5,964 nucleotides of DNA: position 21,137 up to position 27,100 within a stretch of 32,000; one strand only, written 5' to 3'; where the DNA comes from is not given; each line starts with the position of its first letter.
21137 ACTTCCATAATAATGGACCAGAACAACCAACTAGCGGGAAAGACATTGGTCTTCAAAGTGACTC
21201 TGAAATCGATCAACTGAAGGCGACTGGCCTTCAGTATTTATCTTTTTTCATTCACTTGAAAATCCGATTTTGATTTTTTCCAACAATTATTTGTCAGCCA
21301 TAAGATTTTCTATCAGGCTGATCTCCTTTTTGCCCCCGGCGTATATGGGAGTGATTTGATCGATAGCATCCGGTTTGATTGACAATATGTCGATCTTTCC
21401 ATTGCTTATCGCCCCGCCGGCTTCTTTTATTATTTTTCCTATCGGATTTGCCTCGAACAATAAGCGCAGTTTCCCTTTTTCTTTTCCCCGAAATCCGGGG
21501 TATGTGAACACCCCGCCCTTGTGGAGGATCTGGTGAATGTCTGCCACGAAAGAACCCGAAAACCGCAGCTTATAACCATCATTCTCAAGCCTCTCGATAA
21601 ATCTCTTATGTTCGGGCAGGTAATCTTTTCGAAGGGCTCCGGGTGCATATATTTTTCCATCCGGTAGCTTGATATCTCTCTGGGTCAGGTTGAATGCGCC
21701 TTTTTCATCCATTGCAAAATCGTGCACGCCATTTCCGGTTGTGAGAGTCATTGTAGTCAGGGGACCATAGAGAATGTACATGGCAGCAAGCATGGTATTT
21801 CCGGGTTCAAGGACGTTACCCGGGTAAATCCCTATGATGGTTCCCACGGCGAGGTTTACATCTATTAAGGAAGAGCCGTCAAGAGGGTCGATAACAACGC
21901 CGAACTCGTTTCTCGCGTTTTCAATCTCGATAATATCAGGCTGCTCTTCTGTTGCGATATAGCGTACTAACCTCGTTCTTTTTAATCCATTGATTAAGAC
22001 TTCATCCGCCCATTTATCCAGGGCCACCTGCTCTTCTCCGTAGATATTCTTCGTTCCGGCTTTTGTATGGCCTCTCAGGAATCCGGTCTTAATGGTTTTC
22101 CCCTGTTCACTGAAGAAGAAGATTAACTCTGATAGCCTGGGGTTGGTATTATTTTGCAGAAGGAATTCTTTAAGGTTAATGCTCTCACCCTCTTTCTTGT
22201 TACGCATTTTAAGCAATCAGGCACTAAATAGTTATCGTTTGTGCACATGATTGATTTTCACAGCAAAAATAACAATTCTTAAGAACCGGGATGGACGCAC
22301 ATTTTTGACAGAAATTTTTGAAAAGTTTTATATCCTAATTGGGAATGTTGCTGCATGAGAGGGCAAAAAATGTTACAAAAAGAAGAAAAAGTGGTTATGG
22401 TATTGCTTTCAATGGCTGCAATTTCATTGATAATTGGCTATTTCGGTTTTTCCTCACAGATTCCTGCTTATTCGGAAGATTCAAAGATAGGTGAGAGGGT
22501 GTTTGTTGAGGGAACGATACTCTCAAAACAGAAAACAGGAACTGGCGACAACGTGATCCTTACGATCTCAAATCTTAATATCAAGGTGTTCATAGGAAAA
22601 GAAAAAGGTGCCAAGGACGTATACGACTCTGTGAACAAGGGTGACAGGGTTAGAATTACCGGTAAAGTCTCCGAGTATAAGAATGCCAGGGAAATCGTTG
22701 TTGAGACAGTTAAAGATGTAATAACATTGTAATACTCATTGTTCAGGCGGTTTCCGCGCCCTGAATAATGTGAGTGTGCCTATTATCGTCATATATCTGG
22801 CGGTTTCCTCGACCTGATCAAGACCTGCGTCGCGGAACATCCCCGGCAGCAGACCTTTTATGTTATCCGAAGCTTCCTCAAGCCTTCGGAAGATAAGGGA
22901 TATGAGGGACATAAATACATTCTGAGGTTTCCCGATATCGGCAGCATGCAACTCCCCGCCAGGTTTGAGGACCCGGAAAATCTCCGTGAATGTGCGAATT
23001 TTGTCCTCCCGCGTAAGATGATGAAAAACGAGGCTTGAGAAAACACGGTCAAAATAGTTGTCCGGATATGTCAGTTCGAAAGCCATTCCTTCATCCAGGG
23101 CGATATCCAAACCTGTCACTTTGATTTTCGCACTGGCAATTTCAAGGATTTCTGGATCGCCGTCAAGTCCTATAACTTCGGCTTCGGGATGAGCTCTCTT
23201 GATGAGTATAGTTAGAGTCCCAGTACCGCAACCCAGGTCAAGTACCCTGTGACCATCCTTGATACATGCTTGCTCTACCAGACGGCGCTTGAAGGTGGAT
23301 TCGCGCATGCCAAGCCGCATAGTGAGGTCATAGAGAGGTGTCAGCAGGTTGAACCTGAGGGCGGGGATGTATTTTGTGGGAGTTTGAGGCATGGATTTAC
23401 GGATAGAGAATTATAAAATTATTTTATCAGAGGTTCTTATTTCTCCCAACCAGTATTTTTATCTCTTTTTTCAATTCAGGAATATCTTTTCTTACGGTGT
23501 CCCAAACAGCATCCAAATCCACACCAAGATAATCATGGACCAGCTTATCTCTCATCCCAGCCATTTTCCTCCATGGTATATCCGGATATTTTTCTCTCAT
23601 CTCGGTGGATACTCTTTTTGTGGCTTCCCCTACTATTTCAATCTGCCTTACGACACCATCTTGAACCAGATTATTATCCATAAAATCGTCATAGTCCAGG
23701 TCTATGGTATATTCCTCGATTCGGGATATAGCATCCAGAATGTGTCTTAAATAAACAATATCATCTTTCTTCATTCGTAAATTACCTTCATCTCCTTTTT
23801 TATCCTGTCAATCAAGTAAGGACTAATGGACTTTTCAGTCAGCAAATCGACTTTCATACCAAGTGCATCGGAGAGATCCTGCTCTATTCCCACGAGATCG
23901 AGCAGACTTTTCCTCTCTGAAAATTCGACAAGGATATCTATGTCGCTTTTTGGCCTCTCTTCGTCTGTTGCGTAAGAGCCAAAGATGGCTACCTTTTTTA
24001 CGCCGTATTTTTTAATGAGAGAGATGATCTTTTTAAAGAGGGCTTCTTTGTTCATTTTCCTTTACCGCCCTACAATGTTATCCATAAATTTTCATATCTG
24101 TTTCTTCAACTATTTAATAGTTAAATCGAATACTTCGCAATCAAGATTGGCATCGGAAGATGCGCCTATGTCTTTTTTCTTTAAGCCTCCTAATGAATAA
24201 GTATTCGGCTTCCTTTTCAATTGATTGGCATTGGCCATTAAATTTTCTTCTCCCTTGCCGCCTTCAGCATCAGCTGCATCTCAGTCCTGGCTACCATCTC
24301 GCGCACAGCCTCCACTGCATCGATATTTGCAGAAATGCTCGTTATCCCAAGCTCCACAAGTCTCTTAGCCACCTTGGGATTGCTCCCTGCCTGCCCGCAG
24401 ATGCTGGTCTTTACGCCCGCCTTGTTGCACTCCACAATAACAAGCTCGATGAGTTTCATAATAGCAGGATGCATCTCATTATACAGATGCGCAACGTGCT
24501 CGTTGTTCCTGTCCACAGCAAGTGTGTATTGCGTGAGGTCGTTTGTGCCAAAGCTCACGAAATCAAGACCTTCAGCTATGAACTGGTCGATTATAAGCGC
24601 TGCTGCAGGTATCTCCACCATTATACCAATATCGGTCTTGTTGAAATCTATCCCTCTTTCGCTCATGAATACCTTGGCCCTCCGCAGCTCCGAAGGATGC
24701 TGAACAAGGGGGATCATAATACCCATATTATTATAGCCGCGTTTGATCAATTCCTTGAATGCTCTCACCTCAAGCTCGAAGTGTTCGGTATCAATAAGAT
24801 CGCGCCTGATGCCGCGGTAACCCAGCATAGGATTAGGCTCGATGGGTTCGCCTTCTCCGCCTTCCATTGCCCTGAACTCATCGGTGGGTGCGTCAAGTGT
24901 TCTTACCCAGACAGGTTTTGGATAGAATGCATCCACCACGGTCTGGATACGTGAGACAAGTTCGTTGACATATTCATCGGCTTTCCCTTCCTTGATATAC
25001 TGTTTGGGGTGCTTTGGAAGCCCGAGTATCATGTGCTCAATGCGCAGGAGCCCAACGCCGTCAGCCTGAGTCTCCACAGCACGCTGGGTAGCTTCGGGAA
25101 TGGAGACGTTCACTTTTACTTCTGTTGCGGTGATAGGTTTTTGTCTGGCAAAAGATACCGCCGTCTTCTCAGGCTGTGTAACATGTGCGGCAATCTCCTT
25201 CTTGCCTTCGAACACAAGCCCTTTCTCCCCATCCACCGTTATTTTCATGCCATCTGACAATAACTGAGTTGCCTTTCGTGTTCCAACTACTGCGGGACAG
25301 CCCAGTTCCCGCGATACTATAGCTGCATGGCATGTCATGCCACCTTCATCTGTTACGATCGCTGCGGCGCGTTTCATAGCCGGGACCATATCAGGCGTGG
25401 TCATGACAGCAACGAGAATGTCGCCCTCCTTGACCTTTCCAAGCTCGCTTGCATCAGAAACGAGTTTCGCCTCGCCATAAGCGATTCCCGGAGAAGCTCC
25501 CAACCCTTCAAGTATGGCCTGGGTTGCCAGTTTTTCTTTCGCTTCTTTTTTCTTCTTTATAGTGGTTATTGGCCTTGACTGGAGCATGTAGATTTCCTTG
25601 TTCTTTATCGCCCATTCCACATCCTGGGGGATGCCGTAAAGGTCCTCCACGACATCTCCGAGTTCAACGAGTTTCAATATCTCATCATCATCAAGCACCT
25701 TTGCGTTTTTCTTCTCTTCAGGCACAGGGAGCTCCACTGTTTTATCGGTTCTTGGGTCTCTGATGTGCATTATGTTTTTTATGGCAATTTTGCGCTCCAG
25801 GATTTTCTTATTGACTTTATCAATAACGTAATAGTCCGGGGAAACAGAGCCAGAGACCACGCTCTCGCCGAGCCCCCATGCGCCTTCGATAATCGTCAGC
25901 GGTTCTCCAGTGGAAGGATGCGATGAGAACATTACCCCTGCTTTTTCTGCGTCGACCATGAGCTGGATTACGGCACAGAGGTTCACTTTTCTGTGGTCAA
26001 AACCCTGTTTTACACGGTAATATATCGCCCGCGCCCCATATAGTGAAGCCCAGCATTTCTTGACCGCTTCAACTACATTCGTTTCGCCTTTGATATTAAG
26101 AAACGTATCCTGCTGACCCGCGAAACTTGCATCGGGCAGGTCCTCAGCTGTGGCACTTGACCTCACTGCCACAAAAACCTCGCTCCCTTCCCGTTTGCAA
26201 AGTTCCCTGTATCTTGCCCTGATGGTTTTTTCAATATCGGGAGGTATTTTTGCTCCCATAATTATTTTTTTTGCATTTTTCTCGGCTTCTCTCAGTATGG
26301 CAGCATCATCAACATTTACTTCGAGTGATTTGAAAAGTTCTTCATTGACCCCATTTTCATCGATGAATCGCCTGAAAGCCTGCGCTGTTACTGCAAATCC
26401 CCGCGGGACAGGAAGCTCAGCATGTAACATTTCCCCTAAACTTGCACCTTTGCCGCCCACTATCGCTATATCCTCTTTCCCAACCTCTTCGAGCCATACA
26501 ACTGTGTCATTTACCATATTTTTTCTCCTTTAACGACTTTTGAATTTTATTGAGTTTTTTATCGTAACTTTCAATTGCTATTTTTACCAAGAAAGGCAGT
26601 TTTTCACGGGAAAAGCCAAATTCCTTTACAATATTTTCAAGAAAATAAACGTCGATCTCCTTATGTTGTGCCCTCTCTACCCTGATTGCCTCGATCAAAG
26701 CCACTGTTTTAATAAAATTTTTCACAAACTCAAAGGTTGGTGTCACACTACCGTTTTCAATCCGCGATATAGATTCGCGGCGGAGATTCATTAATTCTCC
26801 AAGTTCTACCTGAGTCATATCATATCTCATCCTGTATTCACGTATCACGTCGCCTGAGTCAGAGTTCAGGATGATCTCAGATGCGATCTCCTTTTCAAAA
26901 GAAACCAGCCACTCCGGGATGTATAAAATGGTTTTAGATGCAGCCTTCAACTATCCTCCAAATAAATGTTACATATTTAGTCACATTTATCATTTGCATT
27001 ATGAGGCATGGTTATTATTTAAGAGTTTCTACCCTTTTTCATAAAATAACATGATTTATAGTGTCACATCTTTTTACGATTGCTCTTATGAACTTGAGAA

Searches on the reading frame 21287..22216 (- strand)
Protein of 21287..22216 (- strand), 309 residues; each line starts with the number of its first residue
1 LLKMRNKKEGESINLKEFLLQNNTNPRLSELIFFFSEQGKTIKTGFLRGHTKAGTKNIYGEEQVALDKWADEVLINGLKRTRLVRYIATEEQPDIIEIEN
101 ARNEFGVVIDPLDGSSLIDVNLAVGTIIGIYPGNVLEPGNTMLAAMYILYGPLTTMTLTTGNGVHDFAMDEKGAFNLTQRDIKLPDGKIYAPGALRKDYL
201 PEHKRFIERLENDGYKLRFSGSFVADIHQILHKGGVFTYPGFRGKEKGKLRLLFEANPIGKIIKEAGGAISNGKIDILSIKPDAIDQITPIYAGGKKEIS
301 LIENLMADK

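Call 7: search_protein_families(library=padloc, proteins=[window:21287-22216:-], max_evalue=0.01)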
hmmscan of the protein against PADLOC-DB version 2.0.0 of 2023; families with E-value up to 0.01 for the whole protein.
window:21287-22216:- (309 aa): 0 families

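Call 71: search_protein_families(library=pfam, proteins=[window:21287-22216:-], max_evalue=0.001)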
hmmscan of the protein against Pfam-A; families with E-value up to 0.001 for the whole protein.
window:21287-22216:- (309 aa): 3 families
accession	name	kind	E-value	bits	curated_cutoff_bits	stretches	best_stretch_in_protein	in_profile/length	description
PF00316.25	FBPase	-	2e-36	125.9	34.8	1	51-179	49-190/191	Fructose-1-6-bisphosphatase, N-terminal domain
PF18913.5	FBPase_C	-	3.4e-34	117.8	27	1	186-306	4-126/127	Fructose-1-6-bisphosphatase, C-terminal domain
PF00459.30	Inositol_P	-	0.00023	21.2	27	1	61-115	40-95/271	Inositol monophosphatase family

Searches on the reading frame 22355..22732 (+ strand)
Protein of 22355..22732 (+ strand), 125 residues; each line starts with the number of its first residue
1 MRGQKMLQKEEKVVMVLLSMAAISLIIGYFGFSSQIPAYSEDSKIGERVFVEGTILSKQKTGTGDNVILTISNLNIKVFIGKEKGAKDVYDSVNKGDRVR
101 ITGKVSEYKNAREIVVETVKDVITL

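Call 72: search_protein_families(library=pfam, proteins=[window:22355-22732:+], max_evalue=0.001)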
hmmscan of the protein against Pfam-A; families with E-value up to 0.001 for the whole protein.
window:22355-22732:+ (125 aa): 2 families
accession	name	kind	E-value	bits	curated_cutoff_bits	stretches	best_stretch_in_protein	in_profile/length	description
PF01336.31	tRNA_anti-codon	-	4.9e-07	30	27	1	50-121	2-74/75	OB-fold nucleic acid binding domain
PF13567.11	DUF4131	-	0.00015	22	31.6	1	14-112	30-137/165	Domain of unknown function (DUF4131)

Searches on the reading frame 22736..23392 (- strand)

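Call 72: search_protein_families(library=pfam, proteins=[window:22736-23392:-], max_evalue=0.001)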
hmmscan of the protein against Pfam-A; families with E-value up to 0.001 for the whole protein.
window:22736-23392:- (218 aa): 13 families
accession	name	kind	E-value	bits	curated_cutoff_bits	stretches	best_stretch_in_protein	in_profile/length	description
PF13649.12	Methyltransf_25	-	1.4e-24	87.1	27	1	50-146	1-97/97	Methyltransferase domain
PF08241.18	Methyltransf_11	-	1e-21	77.8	21.2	1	51-148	1-93/95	Methyltransferase domain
PF13847.12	Methyltransf_31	-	3.3e-21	75.9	27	1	44-158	1-117/145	Methyltransferase domain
PF01209.24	Ubie_methyltran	-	1.5e-17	64.2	20.1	1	33-162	34-163/233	ubiE/COQ5 methyltransferase family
PF08242.18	Methyltransf_12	-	1.3e-15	58.3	30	1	51-148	1-98/98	Methyltransferase domain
PF13489.12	Methyltransf_23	-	3.2e-11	43.7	27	1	37-148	11-114/164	Methyltransferase domain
PF05175.20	MTS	-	1.6e-08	34.8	23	1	46-149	31-137/170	Methyltransferase small domain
PF02353.26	CMAS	-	1.2e-06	28.5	27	1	37-158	53-172/273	Mycolic acid cyclopropane synthetase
PF07021.18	MetW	-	2.1e-06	28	21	1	41-127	8-89/193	Methionine biosynthesis protein MetW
PF01135.25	PCMT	-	3.6e-05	24.1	20.3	1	42-96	69-124/210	Protein-L-isoaspartate(D-aspartate) O-methyltransferase (PCMT)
PF06325.19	PrmA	-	9.6e-05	22.5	22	1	43-96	158-210/296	Ribosomal protein L11 methyltransferase (PrmA)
PF02390.23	Methyltransf_4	-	0.00011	22.2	24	0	49-150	4-115/173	Putative methyltransferase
PF00891.24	Methyltransf_2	-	0.00051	19.9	22.3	1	35-148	51-162/210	O-methyltransferase domain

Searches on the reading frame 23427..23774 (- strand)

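Call 72: search_protein_families(library=pfam, proteins=[window:23427-23774:-], max_evalue=0.001)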
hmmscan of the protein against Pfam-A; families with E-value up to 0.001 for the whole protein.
window:23427-23774:- (115 aa): 1 family
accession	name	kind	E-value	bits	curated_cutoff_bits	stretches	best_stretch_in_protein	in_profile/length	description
PF01934.22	HepT-like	-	1.2e-31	109.4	23.5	1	12-106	1-118/120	Ribonuclease HepT-like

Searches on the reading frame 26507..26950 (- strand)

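Call 72: search_protein_families(library=pfam, proteins=[window:26507-26950:-], max_evalue=0.001)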
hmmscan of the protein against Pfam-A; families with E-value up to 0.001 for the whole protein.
window:26507-26950:- (147 aa): 4 families
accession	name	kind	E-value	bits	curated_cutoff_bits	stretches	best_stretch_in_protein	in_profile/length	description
PF01381.28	HTH_3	-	1.6e-09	38.1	23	1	36-77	1-42/55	Helix-turn-helix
PF13560.12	HTH_31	-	1.8e-07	31.8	27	1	33-82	3-53/64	Helix-turn-helix domain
PF12844.13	HTH_19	-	0.00011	22.4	30.2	1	35-81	3-45/64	Helix-turn-helix domain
PF04545.22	Sigma70_r4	-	0.00064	19.6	24.1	0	32-66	9-42/50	Sigma-70, region 4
